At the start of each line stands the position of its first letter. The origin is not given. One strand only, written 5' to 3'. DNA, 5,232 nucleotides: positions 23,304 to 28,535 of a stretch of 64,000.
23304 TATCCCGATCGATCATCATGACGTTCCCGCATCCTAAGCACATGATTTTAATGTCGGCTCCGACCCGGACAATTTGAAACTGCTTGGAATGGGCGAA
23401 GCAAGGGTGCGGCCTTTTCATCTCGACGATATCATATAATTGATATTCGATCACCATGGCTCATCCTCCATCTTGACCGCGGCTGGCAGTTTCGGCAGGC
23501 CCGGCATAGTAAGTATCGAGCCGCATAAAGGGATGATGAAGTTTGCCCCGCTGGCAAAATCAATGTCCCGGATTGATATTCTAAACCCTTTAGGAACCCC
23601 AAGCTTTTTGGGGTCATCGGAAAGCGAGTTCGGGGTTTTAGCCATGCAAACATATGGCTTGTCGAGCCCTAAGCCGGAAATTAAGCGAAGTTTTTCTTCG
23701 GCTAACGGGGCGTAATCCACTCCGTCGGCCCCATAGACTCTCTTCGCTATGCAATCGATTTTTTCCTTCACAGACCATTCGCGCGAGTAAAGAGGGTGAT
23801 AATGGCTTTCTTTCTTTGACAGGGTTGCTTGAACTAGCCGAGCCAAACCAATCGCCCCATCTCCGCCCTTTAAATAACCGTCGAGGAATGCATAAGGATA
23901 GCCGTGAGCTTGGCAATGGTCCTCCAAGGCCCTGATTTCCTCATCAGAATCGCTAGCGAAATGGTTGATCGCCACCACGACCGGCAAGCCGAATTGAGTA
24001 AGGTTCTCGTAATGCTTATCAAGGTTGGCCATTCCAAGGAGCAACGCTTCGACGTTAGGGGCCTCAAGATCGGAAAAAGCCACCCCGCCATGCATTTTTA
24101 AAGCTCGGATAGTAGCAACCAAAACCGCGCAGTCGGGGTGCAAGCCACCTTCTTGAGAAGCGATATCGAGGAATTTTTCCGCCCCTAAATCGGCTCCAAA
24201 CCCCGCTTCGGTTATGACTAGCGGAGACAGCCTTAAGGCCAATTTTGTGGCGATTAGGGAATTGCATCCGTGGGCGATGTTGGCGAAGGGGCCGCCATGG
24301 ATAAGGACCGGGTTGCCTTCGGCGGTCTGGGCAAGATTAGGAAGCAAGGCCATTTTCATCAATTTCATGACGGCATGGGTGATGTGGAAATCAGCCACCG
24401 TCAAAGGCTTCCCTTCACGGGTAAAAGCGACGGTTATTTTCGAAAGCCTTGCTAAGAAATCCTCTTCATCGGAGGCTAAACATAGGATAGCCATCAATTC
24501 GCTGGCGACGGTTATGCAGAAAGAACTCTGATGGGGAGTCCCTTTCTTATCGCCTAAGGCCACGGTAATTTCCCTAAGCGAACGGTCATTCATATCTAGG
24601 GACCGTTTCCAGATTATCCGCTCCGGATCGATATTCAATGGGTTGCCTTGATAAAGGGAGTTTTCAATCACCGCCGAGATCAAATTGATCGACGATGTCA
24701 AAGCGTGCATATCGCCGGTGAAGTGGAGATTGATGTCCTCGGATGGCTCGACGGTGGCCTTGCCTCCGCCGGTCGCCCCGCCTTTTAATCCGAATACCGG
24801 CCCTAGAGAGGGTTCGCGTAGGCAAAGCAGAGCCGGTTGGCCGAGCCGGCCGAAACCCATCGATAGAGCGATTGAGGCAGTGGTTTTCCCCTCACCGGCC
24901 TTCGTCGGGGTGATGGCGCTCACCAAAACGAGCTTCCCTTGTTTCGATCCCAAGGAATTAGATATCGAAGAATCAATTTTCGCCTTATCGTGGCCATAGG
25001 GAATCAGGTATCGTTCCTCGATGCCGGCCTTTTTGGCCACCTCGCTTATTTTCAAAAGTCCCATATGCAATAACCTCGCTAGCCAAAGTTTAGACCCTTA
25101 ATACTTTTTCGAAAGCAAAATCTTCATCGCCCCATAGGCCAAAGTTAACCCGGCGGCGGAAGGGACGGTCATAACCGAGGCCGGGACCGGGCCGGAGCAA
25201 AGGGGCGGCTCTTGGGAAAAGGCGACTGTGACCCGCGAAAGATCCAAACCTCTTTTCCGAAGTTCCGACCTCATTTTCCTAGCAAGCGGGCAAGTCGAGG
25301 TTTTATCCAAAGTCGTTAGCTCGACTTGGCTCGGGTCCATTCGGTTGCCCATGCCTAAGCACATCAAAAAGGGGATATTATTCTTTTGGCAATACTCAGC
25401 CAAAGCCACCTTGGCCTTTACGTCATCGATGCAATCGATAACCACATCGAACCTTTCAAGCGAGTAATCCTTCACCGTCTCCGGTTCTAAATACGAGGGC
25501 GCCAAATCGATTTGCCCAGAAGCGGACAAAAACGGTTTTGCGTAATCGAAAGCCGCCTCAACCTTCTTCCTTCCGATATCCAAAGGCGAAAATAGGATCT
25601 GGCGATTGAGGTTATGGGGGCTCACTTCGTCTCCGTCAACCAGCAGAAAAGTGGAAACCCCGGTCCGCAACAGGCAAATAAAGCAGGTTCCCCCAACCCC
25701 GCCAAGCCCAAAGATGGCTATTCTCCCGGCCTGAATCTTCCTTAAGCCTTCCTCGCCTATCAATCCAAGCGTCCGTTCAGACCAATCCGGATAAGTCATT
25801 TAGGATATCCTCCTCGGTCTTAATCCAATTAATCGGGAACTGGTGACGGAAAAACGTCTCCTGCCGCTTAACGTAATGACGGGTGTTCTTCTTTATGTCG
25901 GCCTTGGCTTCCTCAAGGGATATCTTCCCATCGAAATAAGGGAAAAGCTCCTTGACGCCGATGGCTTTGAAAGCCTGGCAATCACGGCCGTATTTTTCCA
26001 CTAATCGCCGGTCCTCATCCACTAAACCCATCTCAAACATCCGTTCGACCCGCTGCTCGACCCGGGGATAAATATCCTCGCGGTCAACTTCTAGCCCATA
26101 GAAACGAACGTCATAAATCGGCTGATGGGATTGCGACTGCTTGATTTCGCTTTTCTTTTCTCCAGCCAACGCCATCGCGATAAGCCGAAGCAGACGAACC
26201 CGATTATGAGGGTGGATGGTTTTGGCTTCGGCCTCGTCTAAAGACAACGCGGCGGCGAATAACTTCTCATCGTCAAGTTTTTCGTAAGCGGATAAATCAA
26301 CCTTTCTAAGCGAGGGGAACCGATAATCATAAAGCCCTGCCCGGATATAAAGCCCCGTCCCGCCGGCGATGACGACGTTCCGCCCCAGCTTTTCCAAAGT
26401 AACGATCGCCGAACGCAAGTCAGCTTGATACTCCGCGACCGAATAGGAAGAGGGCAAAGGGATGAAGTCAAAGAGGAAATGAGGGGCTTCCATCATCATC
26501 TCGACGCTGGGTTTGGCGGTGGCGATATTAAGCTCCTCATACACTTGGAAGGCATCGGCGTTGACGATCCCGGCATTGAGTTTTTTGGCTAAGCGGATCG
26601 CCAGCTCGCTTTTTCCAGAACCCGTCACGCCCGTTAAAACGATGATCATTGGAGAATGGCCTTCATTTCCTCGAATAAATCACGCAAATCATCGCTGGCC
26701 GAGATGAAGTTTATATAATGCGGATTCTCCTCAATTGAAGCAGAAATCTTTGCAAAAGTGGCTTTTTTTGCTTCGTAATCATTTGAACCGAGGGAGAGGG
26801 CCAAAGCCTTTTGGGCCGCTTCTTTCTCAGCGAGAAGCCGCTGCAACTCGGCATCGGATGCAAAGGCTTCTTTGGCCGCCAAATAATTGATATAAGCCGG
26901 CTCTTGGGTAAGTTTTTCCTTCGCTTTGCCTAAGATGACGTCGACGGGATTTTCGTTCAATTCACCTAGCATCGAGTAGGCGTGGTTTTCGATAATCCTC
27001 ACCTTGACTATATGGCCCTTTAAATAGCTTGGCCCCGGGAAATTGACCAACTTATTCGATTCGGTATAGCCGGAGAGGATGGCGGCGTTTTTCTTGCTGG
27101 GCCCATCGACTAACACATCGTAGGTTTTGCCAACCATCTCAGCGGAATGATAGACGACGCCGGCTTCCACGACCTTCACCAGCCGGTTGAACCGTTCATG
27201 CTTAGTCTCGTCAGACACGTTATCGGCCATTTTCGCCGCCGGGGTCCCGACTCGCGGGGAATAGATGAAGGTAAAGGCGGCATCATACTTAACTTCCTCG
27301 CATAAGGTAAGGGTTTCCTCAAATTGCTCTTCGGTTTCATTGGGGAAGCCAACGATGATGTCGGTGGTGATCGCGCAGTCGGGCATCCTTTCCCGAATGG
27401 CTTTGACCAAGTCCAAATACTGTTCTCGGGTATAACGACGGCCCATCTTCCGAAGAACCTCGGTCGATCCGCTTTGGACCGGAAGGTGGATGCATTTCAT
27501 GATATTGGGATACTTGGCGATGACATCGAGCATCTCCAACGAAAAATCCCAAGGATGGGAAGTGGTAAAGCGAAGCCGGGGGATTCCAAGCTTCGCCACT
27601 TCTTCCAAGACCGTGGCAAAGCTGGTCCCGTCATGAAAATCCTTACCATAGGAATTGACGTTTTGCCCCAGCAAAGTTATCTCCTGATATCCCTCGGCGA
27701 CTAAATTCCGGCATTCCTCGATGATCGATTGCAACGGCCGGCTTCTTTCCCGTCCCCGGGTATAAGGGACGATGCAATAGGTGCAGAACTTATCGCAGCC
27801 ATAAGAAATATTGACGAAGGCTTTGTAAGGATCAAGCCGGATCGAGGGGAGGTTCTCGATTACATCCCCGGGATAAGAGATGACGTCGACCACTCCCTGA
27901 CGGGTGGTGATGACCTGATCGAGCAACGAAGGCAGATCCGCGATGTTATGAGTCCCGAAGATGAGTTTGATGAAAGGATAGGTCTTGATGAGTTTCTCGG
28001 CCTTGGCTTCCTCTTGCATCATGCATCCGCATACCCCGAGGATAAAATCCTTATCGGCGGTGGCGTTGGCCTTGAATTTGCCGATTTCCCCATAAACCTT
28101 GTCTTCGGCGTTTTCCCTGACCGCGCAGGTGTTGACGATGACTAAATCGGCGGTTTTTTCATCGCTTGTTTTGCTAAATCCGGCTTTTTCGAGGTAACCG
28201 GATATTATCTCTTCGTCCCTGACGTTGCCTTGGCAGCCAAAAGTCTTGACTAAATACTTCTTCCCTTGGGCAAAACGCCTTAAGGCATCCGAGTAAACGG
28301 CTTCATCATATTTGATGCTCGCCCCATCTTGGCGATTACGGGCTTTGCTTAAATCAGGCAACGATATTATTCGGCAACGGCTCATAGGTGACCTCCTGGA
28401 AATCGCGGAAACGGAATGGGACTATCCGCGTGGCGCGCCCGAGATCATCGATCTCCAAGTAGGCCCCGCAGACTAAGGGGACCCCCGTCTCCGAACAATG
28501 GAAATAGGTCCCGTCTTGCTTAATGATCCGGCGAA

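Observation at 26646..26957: MiaB fused to a YmcA/YlbF (RicA-like) domain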

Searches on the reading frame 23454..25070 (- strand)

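Call 94: search_protein_families(library=ncbifam, proteins=[window:23454-25070:-], max_evalue=1e-10)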
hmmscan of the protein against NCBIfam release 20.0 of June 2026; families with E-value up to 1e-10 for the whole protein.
window:23454-25070:- (539 aa): 3 families
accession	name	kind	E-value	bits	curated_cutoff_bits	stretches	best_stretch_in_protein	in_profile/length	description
NF010030.0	PRK13505.1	equivalog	1.1e-220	733.8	652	1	5-535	14-546/557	formate--tetrahydrofolate ligase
NF010031.0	PRK13506.1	equivalog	2e-171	571.3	800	1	5-534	13-566/578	formate--tetrahydrofolate ligase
NF010032.0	PRK13507.1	equivalog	3.1e-139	464.8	938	1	7-530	23-570/587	formate--tetrahydrofolate ligase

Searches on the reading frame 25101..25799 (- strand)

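Call 94: search_protein_families(library=ncbifam, proteins=[window:25101-25799:-], max_evalue=1e-10)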
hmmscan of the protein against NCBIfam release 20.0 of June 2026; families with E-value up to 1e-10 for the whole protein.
window:25101-25799:- (233 aa): 18 families
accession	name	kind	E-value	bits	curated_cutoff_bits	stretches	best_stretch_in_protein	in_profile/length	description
NF011696.0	PRK15116.1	equivalog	1.9e-28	99.9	304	1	12-182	18-187/268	tRNA cyclic N6-threonylcarbamoyladenosine(37) synthase TcdA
TIGR02356.1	adenyl_thiF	equivalog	3.7e-25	88.5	275.25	1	11-147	8-142/203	thiazole biosynthesis adenylyltransferase ThiF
NF006395.0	PRK08644.1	equivalog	2.9e-24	85.9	159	1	16-165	22-170/215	sulfur carrier protein ThiS adenylyltransferase ThiF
NF004281.0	PRK05690.1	subfamily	2.2e-21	76.2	266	1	14-178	22-179/250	molybdopterin-synthase adenylyltransferase MoeB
NF006444.0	PRK08762.1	equivalog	1.9e-18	66.3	449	1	12-145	135-266/387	molybdopterin-synthase adenylyltransferase MoeB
TIGR02355.1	moeB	equivalog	2.6e-18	66.3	376.55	1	17-170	17-165/240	molybdopterin-synthase adenylyltransferase MoeB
NF006204.0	PRK08328.1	equivalog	5.6e-18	65.4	339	1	8-145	11-147/231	hypothetical protein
NF006077.0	PRK08223.1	equivalog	1.7e-17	63.4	266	1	7-152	11-158/296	hypothetical protein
NF011424.0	PRK14851.1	subfamily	4.2e-15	54.8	1170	1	9-129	28-146/679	hypothetical protein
TIGR02354.1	thiF_fam2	equivalog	5.5e-15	55.8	152.2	1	19-137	16-131/200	thiamine biosynthesis protein ThiF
NF047750.1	SAMPActivE1UbaA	equivalog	5.8e-15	55.3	450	1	14-145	22-151/270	SAMP-activating enzyme E1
NF004111.0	PRK05600.1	equivalog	9.8e-15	54.5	437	1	15-144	32-159/371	ThiF family adenylyltransferase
NF011425.0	PRK14852.1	equivalog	2.3e-14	52.2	1337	1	8-127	316-433/989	hypothetical protein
NF058523.1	6A-MBL_cap2_3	equivalog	2.8e-13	49.3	320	1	23-123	297-398/665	anti-phage 6A-MBL system cap2_3 protein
NF005902.0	PRK07878.1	equivalog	6.1e-13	48.4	647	1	14-137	32-153/392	adenylyltransferase/sulfurtransferase MoeZ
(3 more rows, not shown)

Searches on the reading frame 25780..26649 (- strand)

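Call 94: search_protein_families(library=ncbifam, proteins=[window:25780-26649:-], max_evalue=1e-10)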
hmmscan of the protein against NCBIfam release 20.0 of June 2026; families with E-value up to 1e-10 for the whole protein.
window:25780-26649:- (290 aa): 1 family
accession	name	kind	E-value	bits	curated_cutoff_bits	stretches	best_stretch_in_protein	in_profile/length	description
TIGR00174.1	miaA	equivalog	3.3e-70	236.6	148.65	1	2-280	1-287/288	tRNA (adenosine(37)-N6)-dimethylallyltransferase MiaA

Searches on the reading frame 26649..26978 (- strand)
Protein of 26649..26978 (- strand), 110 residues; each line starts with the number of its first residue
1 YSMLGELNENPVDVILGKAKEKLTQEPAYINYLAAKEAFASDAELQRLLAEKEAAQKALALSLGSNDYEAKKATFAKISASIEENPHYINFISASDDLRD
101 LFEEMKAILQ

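Call 4: search_protein_families(library=pfam, proteins=[window:26649-26960:-], max_evalue=1)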
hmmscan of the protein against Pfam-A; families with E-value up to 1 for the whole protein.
window:26649-26960:- (104 aa): 4 families
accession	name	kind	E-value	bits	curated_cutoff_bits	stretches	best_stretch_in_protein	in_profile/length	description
PF06133.16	Com_YlbF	-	2.7e-10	41.1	23.9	1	15-103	10-100/105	Control of competence regulator ComK, YlbF/YmcA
PF01846.25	FF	-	0.046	14.3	22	1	66-98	18-49/50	FF domain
PF07826.16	IMP_cyclohyd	-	0.065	13.3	28.1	1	42-90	81-130/192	IMP cyclohydrolase-like protein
PF22748.1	PexRD54_WY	-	0.26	11.7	27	0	10-27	22-39/42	Effector PexRD54, WY-domain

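Call 11: search_solved_structures(query=window:26649-26978:-, max_evalue=10, show_alignments=3)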
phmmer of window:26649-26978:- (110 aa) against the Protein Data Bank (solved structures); distinct sequences matched with E-value up to 10: 3.
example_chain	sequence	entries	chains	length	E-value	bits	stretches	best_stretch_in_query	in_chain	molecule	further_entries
9e5c_0v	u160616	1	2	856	0.096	16.9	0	35-71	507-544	Coiled-coil domain-containing protein 39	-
2m38_A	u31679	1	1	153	0.94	13.8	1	18-96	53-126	Ankyrin repeat and sterile alpha motif domain-containing protein 1B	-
6gcv_A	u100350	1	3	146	1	13.6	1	42-81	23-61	Chemotaxis transducer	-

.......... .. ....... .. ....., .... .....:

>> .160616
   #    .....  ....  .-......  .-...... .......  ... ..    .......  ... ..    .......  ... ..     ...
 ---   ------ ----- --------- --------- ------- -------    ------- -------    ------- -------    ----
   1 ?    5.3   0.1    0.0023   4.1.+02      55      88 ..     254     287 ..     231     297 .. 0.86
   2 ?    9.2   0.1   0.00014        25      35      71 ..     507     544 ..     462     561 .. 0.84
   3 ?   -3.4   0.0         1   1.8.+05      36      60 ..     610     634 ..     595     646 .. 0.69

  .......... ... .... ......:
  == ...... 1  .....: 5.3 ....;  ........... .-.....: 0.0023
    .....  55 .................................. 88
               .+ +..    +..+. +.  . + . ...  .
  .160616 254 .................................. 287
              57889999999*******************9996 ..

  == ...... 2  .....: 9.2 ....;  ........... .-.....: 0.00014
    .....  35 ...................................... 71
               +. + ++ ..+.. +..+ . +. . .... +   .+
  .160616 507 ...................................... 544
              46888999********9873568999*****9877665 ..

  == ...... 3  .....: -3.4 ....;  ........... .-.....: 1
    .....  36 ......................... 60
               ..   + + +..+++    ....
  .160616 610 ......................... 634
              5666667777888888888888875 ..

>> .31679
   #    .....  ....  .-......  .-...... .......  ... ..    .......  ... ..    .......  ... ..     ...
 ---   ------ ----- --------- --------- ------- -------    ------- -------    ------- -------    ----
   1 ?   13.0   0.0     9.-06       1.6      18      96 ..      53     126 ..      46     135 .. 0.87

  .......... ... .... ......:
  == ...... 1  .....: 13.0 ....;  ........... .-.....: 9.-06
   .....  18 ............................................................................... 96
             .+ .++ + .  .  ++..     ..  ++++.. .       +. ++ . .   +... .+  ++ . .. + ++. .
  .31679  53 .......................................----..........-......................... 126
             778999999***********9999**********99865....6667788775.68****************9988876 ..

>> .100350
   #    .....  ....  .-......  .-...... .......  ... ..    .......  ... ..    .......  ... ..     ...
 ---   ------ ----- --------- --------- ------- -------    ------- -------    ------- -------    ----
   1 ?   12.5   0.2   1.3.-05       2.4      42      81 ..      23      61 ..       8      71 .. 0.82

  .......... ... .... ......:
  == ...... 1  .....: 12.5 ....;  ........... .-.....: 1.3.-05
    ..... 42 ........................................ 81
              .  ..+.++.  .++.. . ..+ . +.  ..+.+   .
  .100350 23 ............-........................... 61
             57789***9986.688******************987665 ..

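Call 20: search_protein_representatives(protein=window:26649-26978:-)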
Query: 110 residues. Proteins with E-value up to 0.001 (for the whole library): 10; up to 1e-10: 1; up to 1e-30: 1. The best 10 are listed.
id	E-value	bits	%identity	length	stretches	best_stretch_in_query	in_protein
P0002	4.3e-37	143.0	69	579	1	1-110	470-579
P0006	2.3e-06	44.6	34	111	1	3-108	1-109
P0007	7.4e-06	42.9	33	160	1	1-102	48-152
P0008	1.1e-05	42.4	34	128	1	1-102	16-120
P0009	1.1e-05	42.4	33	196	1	1-107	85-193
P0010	5.0e-05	40.3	31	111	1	3-108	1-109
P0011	1.5e-04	38.8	34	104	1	12-109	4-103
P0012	1.8e-04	38.5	34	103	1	21-106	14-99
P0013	4.9e-04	37.1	30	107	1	17-109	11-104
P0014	6.0e-04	36.8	30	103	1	28-107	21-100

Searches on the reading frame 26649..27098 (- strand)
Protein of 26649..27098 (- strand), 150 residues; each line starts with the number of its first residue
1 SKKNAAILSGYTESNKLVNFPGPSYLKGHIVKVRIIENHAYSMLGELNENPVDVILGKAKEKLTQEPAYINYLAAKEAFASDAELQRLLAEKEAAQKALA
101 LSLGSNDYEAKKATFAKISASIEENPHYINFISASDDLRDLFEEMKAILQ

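Call 30: find_related_loci(query=window:26649-27098:-, collection=genome_contigs, flank=3000)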
Query window:26649-27098:- (150 aa) in genome_contigs; peptide patterns used: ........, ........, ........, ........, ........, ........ (x = any residue, [..] = any of these).
598 stretches matched a pattern (row limit reached: there are more); 8 encode a relative of the query (tblastn E <= 1e-3); 8 distinct loci.
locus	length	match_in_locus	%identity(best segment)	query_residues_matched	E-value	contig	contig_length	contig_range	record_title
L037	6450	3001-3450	70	1-150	2e-67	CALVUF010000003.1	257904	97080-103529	MAG: uncultured Bacilli bacterium isolate BRZ_QG__bin63 genome assembly, contig: BRZ_QG__NODE_11_length_257904_cov_15.82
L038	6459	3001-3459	36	1-150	5e-21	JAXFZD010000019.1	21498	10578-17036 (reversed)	MAG: Bacilli bacterium isolate C4 bin12 ctg000066938, whole genome shotgun sequence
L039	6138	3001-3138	54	1-46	4e-12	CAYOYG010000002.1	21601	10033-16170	MAG TPA_asm: uncultured Eubacteriales bacterium isolate SRP220891_co1_4 genome assembly, contig: NODE_4643_length_21601_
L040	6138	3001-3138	48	1-46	7e-10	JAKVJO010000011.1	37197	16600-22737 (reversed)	MAG: Solobacterium sp. isolate UW_MP_BUL3_2 Ga0455794_000412, whole genome shotgun sequence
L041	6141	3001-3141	53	1-47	2e-9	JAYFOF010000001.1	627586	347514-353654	MAG: Erysipelotrichaceae bacterium isolate 5C_77 c_5C_000000177654, whole genome shotgun sequence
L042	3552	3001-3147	49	1-49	4e-9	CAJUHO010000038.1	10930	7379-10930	MAG TPA_asm: uncultured Bacilli bacterium isolate MGBC137871 genome assembly, contig: MGBC137871.38, whole genome shotgu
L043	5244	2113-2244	48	4-47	2e-8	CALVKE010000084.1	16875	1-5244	MAG: uncultured Bacilli bacterium isolate E15__bin62 genome assembly, contig: E15__k127_2710490, whole genome shotgun se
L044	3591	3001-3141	47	1-47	7e-8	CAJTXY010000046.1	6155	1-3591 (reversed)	MAG TPA_asm: uncultured Bacilli bacterium isolate MGBC119817 genome assembly, contig: MGBC119817.46, whole genome shotgu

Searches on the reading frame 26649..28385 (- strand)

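Call 4: search_protein_families(library=pfam, proteins=[window:26649-28385:-], max_evalue=1)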
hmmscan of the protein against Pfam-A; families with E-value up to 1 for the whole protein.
window:26649-28385:- (579 aa): 5 families
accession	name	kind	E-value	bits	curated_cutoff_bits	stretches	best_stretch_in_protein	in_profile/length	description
PF04055.27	Radical_SAM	-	1.9e-30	106.7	29.5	1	191-361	1-165/166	Radical SAM superfamily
PF00919.26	UPF0004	-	2.9e-27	95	27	1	43-144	1-98/98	Uncharacterized protein family UPF0004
PF01938.26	TRAM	-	2e-10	40.8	21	1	416-476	2-60/61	TRAM domain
PF06133.16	Com_YlbF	-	4.9e-09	37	23.9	1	490-578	10-100/105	Control of competence regulator ComK, YlbF/YmcA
PF18693.7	TRAM_2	-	0.0016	19.1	27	1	418-476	1-62/63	TRAM domain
